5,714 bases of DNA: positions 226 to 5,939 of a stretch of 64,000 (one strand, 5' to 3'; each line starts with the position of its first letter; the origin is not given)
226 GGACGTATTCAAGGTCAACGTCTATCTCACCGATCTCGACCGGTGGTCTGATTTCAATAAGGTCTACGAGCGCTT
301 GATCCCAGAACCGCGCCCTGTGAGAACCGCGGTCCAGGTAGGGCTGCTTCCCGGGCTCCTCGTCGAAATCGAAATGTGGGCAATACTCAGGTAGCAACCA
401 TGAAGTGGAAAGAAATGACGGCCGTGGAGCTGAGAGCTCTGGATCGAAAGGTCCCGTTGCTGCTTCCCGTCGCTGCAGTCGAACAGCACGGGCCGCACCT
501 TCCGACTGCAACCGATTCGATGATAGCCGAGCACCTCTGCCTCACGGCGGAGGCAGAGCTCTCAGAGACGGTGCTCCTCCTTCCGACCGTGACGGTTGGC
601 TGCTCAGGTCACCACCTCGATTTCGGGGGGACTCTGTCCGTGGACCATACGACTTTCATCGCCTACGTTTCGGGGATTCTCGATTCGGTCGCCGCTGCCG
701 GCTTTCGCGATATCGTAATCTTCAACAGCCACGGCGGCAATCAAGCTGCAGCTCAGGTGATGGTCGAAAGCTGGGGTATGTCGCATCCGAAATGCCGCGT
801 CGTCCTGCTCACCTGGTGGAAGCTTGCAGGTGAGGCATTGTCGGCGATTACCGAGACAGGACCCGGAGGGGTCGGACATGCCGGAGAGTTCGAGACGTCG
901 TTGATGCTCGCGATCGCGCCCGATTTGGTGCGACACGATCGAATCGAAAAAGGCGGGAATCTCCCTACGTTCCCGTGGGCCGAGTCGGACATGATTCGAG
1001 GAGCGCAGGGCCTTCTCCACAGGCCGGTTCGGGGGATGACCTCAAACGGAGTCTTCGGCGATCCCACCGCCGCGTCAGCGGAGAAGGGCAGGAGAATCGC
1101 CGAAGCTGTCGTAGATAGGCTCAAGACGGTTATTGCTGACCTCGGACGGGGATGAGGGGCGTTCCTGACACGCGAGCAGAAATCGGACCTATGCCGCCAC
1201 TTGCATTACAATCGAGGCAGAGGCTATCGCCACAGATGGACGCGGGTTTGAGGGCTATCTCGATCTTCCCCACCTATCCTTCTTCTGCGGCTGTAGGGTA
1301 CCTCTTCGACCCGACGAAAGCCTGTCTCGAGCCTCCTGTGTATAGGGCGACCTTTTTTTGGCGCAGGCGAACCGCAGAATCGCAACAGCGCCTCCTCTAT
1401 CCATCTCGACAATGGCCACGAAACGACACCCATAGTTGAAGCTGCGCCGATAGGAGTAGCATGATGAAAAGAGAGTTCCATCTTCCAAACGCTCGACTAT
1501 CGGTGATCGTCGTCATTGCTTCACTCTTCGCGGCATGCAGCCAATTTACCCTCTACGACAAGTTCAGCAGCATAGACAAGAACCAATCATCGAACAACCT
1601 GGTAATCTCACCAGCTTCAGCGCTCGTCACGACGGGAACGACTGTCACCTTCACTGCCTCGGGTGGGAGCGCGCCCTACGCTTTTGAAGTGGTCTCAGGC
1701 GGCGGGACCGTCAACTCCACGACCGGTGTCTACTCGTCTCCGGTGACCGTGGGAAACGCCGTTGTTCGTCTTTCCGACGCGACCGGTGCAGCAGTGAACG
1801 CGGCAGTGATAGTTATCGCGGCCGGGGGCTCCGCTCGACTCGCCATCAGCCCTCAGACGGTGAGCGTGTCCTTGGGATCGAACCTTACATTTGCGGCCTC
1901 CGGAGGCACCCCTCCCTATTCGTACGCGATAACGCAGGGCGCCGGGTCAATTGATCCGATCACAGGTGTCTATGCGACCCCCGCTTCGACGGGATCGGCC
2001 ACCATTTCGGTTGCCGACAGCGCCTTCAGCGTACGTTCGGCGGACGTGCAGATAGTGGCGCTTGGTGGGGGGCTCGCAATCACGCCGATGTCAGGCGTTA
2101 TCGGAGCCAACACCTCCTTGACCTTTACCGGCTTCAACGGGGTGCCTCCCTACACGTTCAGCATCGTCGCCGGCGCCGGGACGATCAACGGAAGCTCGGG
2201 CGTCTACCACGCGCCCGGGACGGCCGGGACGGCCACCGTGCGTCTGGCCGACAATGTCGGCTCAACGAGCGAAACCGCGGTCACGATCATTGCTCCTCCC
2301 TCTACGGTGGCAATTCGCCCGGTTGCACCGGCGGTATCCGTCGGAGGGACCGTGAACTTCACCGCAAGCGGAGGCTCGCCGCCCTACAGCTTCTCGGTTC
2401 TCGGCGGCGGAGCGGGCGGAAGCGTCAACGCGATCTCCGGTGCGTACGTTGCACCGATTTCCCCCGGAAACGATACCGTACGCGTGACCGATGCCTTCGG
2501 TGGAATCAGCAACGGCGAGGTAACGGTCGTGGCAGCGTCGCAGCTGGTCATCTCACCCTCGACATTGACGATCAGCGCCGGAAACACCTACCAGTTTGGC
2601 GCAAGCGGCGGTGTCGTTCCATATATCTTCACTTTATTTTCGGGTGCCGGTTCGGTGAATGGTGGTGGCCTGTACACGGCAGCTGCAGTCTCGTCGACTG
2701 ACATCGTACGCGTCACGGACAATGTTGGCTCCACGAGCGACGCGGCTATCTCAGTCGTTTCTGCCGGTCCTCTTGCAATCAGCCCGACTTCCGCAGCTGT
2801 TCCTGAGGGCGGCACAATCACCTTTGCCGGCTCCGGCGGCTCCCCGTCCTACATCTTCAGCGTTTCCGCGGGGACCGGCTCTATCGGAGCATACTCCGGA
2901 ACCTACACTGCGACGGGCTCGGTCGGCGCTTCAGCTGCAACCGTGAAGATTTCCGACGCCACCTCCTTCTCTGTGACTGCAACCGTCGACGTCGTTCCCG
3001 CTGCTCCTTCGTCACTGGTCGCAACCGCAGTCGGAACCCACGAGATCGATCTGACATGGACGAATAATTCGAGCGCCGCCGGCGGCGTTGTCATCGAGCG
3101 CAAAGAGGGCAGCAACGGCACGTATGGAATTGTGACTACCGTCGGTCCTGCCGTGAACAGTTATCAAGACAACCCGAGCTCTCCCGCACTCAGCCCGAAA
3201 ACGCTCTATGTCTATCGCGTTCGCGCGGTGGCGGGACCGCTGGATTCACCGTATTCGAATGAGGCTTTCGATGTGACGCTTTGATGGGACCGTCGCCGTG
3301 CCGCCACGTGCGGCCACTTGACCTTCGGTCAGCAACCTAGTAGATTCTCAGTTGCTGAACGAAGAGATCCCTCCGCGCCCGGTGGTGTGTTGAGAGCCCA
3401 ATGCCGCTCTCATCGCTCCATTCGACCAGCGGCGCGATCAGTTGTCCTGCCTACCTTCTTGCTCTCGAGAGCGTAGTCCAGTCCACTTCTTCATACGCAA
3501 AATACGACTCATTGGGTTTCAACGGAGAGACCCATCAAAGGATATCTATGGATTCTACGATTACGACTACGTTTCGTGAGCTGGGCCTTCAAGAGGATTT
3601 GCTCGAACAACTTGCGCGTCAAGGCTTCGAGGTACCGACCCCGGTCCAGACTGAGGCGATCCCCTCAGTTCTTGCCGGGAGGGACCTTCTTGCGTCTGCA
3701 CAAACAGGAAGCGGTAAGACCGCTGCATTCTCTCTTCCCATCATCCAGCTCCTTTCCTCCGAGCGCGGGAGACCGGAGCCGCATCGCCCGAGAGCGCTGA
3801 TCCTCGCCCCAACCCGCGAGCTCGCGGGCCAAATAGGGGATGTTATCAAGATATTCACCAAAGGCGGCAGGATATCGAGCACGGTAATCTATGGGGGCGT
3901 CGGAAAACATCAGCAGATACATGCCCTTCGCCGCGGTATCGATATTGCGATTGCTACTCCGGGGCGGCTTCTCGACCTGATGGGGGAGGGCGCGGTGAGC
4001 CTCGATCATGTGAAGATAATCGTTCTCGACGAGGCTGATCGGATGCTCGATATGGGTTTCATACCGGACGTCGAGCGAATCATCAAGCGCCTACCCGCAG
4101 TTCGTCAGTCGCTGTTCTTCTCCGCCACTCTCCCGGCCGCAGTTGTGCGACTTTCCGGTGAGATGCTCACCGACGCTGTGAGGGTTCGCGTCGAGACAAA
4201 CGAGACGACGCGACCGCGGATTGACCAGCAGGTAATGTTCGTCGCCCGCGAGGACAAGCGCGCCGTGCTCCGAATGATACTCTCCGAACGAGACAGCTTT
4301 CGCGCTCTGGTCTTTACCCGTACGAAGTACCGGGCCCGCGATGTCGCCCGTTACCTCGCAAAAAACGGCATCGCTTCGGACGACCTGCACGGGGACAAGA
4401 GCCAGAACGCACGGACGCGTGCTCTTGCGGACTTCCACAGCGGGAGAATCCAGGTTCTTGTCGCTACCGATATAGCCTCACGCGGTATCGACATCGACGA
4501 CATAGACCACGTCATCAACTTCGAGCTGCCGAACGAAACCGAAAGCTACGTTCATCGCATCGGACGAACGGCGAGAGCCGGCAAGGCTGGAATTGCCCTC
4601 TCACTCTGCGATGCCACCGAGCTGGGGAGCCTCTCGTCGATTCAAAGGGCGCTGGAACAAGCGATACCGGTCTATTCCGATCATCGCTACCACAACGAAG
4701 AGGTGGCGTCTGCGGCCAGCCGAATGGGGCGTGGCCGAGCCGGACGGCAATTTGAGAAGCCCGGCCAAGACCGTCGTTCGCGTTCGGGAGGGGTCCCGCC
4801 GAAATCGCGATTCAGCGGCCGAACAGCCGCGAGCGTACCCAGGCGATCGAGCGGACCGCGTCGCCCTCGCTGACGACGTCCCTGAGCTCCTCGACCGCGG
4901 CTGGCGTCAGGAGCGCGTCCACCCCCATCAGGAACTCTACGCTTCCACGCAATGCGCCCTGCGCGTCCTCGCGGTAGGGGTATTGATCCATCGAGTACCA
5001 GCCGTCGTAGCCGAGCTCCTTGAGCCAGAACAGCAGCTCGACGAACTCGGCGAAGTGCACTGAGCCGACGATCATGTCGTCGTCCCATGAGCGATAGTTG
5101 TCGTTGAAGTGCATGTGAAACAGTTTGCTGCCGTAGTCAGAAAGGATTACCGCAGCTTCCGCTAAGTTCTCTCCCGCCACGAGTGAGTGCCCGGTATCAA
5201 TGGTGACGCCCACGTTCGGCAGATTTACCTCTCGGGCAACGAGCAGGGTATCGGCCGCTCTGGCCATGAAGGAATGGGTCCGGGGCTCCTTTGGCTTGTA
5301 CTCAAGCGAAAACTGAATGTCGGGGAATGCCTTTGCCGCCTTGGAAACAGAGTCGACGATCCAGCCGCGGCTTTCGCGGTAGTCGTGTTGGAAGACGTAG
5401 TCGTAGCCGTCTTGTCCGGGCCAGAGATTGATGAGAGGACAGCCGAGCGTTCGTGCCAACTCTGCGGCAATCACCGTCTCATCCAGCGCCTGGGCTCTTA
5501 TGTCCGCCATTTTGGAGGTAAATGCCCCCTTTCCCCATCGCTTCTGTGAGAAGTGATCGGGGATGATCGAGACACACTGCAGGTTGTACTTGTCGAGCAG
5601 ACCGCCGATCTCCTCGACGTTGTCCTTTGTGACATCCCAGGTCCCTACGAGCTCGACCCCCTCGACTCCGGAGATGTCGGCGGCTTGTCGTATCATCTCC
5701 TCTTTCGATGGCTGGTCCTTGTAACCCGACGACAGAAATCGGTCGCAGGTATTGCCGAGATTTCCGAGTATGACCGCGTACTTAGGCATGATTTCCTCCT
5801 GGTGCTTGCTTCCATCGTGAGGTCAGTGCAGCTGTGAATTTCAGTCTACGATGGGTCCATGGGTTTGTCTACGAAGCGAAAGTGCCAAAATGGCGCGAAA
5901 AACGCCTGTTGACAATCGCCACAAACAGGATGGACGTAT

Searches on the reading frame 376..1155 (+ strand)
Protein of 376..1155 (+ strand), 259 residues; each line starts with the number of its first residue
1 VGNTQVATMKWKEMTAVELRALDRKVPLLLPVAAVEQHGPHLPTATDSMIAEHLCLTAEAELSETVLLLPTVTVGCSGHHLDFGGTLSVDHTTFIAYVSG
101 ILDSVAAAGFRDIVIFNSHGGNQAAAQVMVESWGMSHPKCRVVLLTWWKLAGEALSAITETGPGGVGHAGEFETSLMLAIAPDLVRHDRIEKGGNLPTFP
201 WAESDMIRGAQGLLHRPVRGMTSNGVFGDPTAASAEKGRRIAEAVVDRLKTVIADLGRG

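Call 55: search_protein_families(library=pfam, proteins=[window:376-1155:+])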
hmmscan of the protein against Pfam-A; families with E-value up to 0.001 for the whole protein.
window:376-1155:+ (259 aa): 1 family
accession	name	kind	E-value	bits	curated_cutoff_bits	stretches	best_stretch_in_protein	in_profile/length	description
PF02633.19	Creatininase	-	2.1e-68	230.7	31.3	1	13-252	2-237/238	Creatinine amidohydrolase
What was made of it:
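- Checked: The creatininase-family gene runs 376-1155 with a GTG start, at 230.7 bits (call 55), not 400-1155.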

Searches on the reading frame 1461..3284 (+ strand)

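Call 55: search_protein_families(library=pfam, proteins=[window:1461-3284:+])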
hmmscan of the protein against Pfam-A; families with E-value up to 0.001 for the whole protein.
window:1461-3284:+ (607 aa): 3 families
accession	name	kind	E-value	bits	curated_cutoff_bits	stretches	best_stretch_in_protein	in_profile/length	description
PF06832.18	BiPBP_C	-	4.1e-05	23.8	26.8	0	267-349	5-85/90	Penicillin-Binding Protein C-terminus Family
PF00041.27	fn3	-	5.4e-05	23.8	25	1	515-602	2-81/84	Fibronectin type III domain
PF13573.12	SprB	-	0.00016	21.7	28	0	145-162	20-37/37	SprB repeat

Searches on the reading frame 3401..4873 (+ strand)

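Call 55: search_protein_families(library=pfam, proteins=[window:3401-4873:+])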
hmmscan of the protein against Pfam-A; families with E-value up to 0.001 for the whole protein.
window:3401-4873:+ (490 aa): 4 families
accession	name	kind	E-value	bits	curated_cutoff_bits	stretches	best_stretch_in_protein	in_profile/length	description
PF00270.35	DEAD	-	1.2e-48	165.4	26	1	80-248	1-164/167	DEAD/DEAH box helicase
PF00271.37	Helicase_C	-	4.1e-31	107.9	23.5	1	286-394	2-110/110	Helicase conserved C-terminal domain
PF04851.21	ResIII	-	3.4e-07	30.7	22.5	1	80-244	5-162/164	Type III restriction enzyme, res subunit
PF14617.12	CMS1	-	0.00023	21.1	35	1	172-211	167-207/250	U3-containing 90S pre-ribosomal complex subunit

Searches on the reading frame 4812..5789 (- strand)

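Call 55: search_protein_families(library=pfam, proteins=[window:4812-5789:-])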
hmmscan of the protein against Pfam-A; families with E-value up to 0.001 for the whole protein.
window:4812-5789:- (325 aa): 1 family
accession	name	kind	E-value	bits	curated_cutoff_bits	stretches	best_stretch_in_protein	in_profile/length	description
PF01261.30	AP_endonuc_2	-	6.4e-31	108.4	31.1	1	34-287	2-246/249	Xylose isomerase-like TIM barrel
